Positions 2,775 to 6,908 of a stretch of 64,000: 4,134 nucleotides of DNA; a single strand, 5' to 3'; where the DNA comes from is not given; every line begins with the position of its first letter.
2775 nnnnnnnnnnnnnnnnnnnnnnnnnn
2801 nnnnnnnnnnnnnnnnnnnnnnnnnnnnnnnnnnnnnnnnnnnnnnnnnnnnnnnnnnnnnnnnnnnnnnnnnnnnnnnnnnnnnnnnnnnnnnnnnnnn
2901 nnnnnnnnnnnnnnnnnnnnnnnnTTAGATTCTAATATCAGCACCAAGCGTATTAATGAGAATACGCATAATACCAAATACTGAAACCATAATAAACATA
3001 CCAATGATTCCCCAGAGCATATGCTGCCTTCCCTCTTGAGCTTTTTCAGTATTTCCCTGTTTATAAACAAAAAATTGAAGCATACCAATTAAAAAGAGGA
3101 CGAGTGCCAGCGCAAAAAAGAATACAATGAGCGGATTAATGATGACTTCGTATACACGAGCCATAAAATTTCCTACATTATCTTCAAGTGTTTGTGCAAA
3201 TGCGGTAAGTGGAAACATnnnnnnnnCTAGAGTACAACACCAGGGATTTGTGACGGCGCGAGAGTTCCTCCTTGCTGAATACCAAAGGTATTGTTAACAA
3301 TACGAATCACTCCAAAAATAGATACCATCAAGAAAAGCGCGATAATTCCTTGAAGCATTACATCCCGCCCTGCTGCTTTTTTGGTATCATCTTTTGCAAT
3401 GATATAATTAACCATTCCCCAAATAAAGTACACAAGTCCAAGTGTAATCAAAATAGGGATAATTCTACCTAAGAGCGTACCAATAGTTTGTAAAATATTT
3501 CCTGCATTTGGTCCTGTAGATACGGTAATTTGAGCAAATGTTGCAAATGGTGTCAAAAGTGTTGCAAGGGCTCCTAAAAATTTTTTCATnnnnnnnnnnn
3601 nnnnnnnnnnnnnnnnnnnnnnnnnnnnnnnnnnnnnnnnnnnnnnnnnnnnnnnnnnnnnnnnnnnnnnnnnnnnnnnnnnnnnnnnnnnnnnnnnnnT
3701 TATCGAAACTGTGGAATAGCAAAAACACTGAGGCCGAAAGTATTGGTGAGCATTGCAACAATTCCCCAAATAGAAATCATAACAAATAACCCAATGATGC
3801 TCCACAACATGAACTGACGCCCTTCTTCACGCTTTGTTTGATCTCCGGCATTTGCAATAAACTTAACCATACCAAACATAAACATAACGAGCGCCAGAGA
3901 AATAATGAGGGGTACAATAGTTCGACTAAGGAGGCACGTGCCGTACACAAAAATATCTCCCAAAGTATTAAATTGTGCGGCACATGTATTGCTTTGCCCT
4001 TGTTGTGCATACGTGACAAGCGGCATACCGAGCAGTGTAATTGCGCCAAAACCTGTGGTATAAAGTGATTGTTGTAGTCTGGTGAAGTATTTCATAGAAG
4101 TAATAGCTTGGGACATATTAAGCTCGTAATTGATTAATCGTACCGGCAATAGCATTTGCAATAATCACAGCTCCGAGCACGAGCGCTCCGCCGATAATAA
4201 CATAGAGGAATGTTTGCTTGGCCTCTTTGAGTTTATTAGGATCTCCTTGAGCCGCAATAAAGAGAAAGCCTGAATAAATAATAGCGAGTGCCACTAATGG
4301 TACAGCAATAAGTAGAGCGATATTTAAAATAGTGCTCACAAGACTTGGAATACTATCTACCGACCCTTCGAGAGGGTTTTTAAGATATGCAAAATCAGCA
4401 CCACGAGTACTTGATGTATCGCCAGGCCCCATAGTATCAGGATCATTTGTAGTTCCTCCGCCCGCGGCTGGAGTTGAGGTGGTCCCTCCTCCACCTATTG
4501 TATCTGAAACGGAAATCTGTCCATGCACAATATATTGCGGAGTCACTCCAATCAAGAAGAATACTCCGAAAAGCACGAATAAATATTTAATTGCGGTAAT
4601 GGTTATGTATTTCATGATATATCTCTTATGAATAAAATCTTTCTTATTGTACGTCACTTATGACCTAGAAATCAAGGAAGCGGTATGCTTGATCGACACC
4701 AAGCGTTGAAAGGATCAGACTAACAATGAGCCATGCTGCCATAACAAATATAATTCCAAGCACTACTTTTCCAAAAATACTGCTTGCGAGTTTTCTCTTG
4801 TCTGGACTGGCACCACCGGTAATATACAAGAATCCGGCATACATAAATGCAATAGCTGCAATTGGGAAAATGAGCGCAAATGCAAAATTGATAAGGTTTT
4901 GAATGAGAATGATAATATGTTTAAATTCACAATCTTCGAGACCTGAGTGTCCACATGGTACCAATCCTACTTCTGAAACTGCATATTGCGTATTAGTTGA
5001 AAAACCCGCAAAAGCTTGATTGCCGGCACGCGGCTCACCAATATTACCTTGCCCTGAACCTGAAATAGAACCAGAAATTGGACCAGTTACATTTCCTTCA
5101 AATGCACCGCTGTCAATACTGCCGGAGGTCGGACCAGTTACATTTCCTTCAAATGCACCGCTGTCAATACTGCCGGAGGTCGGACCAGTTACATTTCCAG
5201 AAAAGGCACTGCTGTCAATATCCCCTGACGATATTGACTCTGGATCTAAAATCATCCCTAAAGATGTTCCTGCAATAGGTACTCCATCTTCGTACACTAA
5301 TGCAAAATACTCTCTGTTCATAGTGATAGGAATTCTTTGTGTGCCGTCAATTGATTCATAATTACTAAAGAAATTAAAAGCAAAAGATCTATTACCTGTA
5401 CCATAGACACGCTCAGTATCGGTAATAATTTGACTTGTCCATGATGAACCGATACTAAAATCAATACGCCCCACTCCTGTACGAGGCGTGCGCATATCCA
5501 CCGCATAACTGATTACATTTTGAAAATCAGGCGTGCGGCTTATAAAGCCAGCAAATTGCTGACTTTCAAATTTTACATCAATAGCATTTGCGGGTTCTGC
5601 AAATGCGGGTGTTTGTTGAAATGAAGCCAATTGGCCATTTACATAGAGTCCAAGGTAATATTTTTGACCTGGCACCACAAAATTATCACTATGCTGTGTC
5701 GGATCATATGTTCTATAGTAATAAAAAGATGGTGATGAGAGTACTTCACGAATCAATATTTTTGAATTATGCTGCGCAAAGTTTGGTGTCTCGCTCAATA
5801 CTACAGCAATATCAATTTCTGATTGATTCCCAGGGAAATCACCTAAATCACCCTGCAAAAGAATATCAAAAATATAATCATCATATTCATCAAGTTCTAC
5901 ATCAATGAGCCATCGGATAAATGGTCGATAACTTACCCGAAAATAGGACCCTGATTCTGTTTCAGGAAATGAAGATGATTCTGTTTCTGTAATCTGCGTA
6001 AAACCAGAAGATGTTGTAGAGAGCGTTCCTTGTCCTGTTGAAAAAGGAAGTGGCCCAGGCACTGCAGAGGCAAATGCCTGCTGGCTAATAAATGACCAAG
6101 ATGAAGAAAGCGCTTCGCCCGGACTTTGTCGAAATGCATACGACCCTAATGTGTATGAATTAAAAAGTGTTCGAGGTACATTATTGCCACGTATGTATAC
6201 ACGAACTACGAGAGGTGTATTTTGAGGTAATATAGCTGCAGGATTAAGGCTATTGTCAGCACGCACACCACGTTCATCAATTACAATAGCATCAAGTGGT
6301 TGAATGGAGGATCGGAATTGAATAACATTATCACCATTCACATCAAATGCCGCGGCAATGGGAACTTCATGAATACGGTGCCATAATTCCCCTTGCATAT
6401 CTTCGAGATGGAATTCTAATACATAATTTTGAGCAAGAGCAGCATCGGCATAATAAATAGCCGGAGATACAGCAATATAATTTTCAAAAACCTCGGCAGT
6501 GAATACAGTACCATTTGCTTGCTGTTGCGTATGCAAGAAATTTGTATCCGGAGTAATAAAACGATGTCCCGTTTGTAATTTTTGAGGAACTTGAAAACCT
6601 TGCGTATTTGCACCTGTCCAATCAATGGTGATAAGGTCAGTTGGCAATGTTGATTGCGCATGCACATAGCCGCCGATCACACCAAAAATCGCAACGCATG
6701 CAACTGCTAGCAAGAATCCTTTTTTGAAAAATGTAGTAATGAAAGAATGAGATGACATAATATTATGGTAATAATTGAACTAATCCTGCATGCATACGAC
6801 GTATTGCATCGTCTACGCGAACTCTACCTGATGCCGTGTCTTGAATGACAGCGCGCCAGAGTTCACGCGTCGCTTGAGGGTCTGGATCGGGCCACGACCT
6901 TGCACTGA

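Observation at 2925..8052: Operon of five paralogous secreted proteins sharing a C-terminal double-TM 'pilin-like' hairpin, headed by a membrane-anchored SBP-like protein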

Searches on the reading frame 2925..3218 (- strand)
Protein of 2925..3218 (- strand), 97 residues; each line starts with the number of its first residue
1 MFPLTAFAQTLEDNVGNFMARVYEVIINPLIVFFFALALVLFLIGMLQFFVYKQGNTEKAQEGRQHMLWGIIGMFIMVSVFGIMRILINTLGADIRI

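Call 3: search_protein_families(library=pfam, proteins=[window:2925-3218:-], max_evalue=1)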
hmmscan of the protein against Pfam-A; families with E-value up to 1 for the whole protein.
window:2925-3218:- (97 aa): 6 families
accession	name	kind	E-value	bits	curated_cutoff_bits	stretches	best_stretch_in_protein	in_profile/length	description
PF18895.5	T4SS_pilin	-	5.2e-06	26.9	26.6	1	24-85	6-69/71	Type IV secretion system pilin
PF03814.21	KdpA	-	0.0039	15.9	22.6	1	6-82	149-224/548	Potassium-transporting ATPase A subunit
PF13268.11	DUF4059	-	0.012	16.4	25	1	38-88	17-70/72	Protein of unknown function (DUF4059)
PF12420.13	DUF3671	-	0.11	12.4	34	1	22-88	150-204/223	Fam-L, Fam-M like protein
PF05545.16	FixQ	-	0.21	12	29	1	33-60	12-38/49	Cbb3-type cytochrome oxidase component FixQ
PF12129.13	PHTF1-2_N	-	0.43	10.7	25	1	33-86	96-148/156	Homeodomain containing protein PHTF1/2, N-terminal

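Call 4: search_protein_families(library=ncbifam, proteins=[window:2925-3218:-], max_evalue=1)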
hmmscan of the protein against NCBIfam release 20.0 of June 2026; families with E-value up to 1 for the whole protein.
window:2925-3218:- (97 aa): 5 families
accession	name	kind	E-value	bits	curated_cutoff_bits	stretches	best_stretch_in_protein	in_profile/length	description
NF045849.1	ICE_MMCAP2_0565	equivalog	9.4e-07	28.4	40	1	32-90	19-79/80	Mbov_0395 family pilin-like conjugal transfer protein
TIGR02866.1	CoxB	equivalog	0.015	14.8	147.7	1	24-84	7-75/202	cytochrome c oxidase subunit II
NF045846.1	MSC0882_dom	subfamily_domain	0.037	13.2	60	1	24-88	6-70/244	MSC_0882 family membrane protein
TIGR03943.1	TIGR03943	equivalog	0.12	11.7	88.8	1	30-94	13-80/221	TIGR03943 family putative permease subunit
NF033218.1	anchor_AmaP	equivalog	0.55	10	55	1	28-87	5-63/166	alkaline shock response membrane anchor protein AmaP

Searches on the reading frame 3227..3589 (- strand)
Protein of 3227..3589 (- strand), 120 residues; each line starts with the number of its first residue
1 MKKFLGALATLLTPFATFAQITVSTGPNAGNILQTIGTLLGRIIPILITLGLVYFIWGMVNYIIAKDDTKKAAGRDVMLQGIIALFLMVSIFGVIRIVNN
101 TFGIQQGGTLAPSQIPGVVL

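Call 3: search_protein_families(library=pfam, proteins=[window:3227-3589:-], max_evalue=1)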
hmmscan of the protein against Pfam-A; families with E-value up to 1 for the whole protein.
window:3227-3589:- (120 aa): 3 families
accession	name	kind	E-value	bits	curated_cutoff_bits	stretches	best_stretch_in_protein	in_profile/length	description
PF18895.5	T4SS_pilin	-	3.6e-05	24.2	26.6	1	31-95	7-68/71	Type IV secretion system pilin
PF04789.21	DUF621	-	0.091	12.3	21.3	1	29-106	184-257/306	Protein of unknown function (DUF621)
PF07950.16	MCP1_TM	-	0.13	13.4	22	1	46-100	46-102/105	MDM10-complementing protein 1, transmembrane domain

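Call 4: search_protein_families(library=ncbifam, proteins=[window:3227-3589:-], max_evalue=1)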
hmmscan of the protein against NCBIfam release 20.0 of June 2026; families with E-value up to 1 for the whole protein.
window:3227-3589:- (120 aa): 3 families
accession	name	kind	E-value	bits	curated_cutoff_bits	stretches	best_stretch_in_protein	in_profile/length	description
NF009255.0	PRK12612.1-3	equivalog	9.2e-05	23.1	112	1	38-95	8-62/92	putative monovalent cation/H+ antiporter subunit F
NF045849.1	ICE_MMCAP2_0565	equivalog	9.6e-05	22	40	1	30-100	7-78/80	Mbov_0395 family pilin-like conjugal transfer protein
NF050013.1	HpsJ_like_A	equivalog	0.18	11.4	140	1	28-104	32-101/217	HpsJ-like protein, cyanoexosortase A-associated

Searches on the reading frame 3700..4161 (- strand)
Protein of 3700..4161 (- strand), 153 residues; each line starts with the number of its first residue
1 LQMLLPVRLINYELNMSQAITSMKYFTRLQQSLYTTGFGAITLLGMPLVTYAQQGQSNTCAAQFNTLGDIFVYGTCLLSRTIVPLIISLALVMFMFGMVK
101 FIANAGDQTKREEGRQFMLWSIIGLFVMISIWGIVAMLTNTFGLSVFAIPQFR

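Call 3: search_protein_families(library=pfam, proteins=[window:3700-4161:-], max_evalue=1)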
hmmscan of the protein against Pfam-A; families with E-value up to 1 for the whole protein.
window:3700-4161:- (153 aa): 3 families
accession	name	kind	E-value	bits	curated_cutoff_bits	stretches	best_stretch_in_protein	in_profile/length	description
PF18895.5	T4SS_pilin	-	4.8e-09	36.6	26.6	1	82-136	16-69/71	Type IV secretion system pilin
PF01350.22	Flavi_NS4A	-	0.016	15.6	27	1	67-130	81-142/144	Flavivirus non-structural protein NS4A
PF17453.7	Sigma_M_inh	-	0.14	13.1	25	1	65-140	11-91/96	Sigma-M inhibitor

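Call 4: search_protein_families(library=ncbifam, proteins=[window:3700-4161:-], max_evalue=1)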
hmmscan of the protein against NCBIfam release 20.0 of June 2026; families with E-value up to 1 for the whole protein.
window:3700-4161:- (153 aa): 5 families
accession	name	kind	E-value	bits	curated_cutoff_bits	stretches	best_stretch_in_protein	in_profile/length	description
NF045849.1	ICE_MMCAP2_0565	equivalog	6.7e-08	32.1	40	1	83-140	21-78/80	Mbov_0395 family pilin-like conjugal transfer protein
NF043062.1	MMSYN1_0881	equivalog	0.011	14.8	450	1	80-140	306-363/455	hexose phosphate transporter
NF040473.1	peri_YbiM_McbA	exception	0.034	14.8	110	1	39-79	9-49/86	DUF1471 family periplasmic protein McbA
NF033872.1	SidA_fam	subfamily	0.071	11.9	60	1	64-106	312-354/379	T4SS effector SidA family protein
NF009312.0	PRK12672.1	subfamily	0.26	11.4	122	0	24-66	27-71/122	putative monovalent cation/H+ antiporter subunit G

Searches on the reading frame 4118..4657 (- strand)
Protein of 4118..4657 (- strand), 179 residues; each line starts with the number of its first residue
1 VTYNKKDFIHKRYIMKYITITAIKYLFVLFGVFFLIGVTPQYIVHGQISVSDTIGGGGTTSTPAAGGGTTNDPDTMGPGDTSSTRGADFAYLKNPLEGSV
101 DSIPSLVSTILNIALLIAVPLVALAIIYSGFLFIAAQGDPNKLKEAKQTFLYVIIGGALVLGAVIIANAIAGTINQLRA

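Call 3: search_protein_families(library=pfam, proteins=[window:4118-4657:-], max_evalue=1)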
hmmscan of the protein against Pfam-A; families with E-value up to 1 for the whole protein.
window:4118-4657:- (179 aa): 6 families
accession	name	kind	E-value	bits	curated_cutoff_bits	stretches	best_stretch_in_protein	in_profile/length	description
PF18895.5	T4SS_pilin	-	1.6e-08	34.9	26.6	1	100-170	2-71/71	Type IV secretion system pilin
PF04956.18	TrbC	-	2.8e-05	24.7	27.9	1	101-170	35-98/98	TrbC/VIRB2 pilin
PF01554.23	MatE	-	0.01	16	24.9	1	100-172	65-137/161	MatE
PF13978.11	DUF4223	-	0.12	12.8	27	1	41-60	34-53/54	Protein of unknown function (DUF4223)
PF22990.1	ABHD16_N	-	0.22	12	27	1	88-134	21-66/125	Phosphatidylserine Lipase ABHD16 N-terminal domain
PF02706.20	Wzz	-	0.43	11.4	25.5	1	17-55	16-54/91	Chain length determinant protein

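Call 4: search_protein_families(library=ncbifam, proteins=[window:4118-4657:-], max_evalue=1)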
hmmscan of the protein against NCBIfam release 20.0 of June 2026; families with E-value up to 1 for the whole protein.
window:4118-4657:- (179 aa): 2 families
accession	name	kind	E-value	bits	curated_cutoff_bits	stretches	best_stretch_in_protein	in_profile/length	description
NF045849.1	ICE_MMCAP2_0565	equivalog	9.3e-06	25.2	40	1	101-174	7-80/80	Mbov_0395 family pilin-like conjugal transfer protein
TIGR01793.1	cit_synth_euk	equivalog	0.064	12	619.75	1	10-45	374-409/427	citrate (Si)-synthase, eukaryotic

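Call 47: search_dna_similar(query=window:4121-4657:-, collection=plasmids, mode=protein, max_evalue=1, max_rows=20)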
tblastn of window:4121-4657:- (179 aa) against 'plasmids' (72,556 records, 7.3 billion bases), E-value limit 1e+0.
No match.

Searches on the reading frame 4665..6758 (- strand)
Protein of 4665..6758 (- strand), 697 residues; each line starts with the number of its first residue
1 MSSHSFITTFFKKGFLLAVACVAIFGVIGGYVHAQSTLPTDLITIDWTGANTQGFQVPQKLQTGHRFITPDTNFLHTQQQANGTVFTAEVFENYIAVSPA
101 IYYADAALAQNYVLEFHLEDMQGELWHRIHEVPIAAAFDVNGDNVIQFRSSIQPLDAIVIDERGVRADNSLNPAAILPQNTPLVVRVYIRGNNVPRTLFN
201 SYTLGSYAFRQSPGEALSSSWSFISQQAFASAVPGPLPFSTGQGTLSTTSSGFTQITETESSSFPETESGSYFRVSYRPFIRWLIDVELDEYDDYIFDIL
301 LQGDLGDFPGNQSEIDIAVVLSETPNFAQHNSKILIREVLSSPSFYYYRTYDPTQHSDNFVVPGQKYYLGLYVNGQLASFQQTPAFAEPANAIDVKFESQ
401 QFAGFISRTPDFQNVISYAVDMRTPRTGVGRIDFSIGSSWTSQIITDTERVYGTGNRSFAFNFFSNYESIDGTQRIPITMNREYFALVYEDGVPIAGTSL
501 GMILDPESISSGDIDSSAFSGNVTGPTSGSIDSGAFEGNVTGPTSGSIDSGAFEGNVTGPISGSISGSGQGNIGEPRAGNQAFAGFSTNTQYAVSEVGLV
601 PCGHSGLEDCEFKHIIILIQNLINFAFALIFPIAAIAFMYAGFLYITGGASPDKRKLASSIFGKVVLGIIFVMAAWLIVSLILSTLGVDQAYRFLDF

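Call 3: search_protein_families(library=pfam, proteins=[window:4665-6758:-], max_evalue=1)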
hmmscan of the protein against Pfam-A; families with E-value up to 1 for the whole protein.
window:4665-6758:- (697 aa): 2 families
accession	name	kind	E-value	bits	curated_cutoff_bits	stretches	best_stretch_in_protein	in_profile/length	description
PF18895.5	T4SS_pilin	-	2.7e-07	31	26.6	1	618-682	8-71/71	Type IV secretion system pilin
PF13436.11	Gly-zipper_OmpA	-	0.1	12.9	27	0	551-574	3-26/44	Glycine-zipper domain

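Call 4: search_protein_families(library=ncbifam, proteins=[window:4665-6758:-], max_evalue=1)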
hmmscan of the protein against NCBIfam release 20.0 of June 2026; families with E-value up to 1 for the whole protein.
window:4665-6758:- (697 aa): 0 families

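Call 15: find_encoding_contigs(protein=window:4665-6758:-, flank=10000, max_places=6)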
Protein window:4665-6758:- (697 aa): 1 contig read that carries it; 1 place shown.
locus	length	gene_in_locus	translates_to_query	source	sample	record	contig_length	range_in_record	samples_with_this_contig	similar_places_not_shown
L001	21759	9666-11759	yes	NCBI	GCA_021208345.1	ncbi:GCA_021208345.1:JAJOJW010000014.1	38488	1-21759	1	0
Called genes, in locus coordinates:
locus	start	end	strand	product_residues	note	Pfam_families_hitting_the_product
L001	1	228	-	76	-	?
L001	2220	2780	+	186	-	PF01195:Pept_tRNA_hydro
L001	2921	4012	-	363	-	PF23459:S1_RRP5 (faint), PF21543:CvfB_2nd (faint), PF00575:S1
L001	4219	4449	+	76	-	-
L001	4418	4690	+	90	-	PF01258:zf-dskA_traR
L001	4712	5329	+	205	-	PF13483:Lactamase_B_3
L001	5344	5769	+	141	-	-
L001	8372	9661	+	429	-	PF01547:SBP_bac_1, PF13416:SBP_bac_8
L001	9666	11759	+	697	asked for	PF18895:T4SS_pilin (weak)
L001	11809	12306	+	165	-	PF04956:TrbC (weak), PF18895:T4SS_pilin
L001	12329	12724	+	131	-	PF18895:T4SS_pilin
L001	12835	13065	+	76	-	-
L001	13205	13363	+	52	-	-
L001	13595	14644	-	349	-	PF01145:Band_7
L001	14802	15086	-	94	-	-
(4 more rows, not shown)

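Call 16: find_homologous_proteins(query=window:4665-6758:-)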
Query window:4665-6758:- (697 aa): 1 proteins with E <= 0.001 among 8000 candidates.
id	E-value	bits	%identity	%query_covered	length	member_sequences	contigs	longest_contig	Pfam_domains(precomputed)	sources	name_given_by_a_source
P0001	1.2e-267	908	100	58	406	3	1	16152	-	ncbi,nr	ncbi:MAG: hypothetical protein LRY41_01395, partial [Candidatus Pacebacteria bacterium]|nr:hypotheti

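Call 32: search_solved_structures(query=window:4665-6758:-, max_evalue=1)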
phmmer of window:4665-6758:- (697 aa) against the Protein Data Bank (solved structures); distinct sequences matched with E-value up to 1: 0.

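Call 62: predict_structure(protein=window:4668-6758:-)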
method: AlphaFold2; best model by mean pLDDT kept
length: 697 residues; sequences in the alignment: 1
mean_pLDDT: 38.1   pTM: 0.24
mean pLDDT of the five models: 38.1, 33.6, 33.0, 32.6, 32.6
residues with pLDDT >= 90: 0; 70-90: 31; 50-70: 137; < 50: 529
segments of 3 or more residues with pLDDT < 50: 1-3, 30-513, 575-609, 695-697
pLDDT, mean of each block of 10 residues (from residue 1): 50 60 59 38 29 30 26 34 36 31 33 39 37 28 24 25 27 30 36 33 26 25 25 25 29 28 24 24 32 32 31 31 32 30 26 26 25 28 26 27 27 28 28 29 28 26 30 28 27 26 35 50 57 63 63 63 61 49 41 36 45 59 65 70 62 69 72 72 58 48
secondary structure, 60 per line:
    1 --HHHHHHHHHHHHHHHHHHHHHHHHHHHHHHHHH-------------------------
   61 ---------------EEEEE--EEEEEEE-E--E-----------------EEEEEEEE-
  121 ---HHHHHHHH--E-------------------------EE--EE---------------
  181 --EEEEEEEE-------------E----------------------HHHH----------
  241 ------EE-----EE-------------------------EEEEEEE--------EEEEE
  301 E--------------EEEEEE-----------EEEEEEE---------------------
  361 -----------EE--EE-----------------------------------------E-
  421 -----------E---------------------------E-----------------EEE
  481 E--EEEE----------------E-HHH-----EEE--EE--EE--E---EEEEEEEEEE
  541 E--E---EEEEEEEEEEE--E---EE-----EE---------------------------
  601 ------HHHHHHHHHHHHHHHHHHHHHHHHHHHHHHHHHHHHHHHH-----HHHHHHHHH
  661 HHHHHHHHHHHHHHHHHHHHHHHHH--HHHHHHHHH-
elements in order (helices of 4 or more, strands of 3 or more residues): H3-35 E76-80 E83-89 E112-119 H124-131 E183-190 H227-230 E281-287 E296-301 E316-321 E333-339 E478-481 E484-487 E514-516 E531-541 E548-558 H607-646 H652-685 H688-696

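Call 63: search_protein_representatives(protein=window:4935-6659:-)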
Query: 575 residues. Proteins with E-value up to 0.001 (for the whole library): 8; up to 1e-10: 6; up to 1e-30: 3. The best 8 are listed.
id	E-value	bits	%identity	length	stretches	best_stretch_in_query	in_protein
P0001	6.9e-245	830.5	100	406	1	1-370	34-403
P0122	6.7e-37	143.9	31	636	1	7-504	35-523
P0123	9.8e-37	143.3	28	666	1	7-571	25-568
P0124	2.1e-29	119.1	41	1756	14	448-540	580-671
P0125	2.3e-13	66.2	37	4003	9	481-532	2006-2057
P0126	2.4e-13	66.1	33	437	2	308-519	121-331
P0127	2.9e-05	39.4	38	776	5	466-541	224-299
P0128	8.3e-04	34.6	46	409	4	479-540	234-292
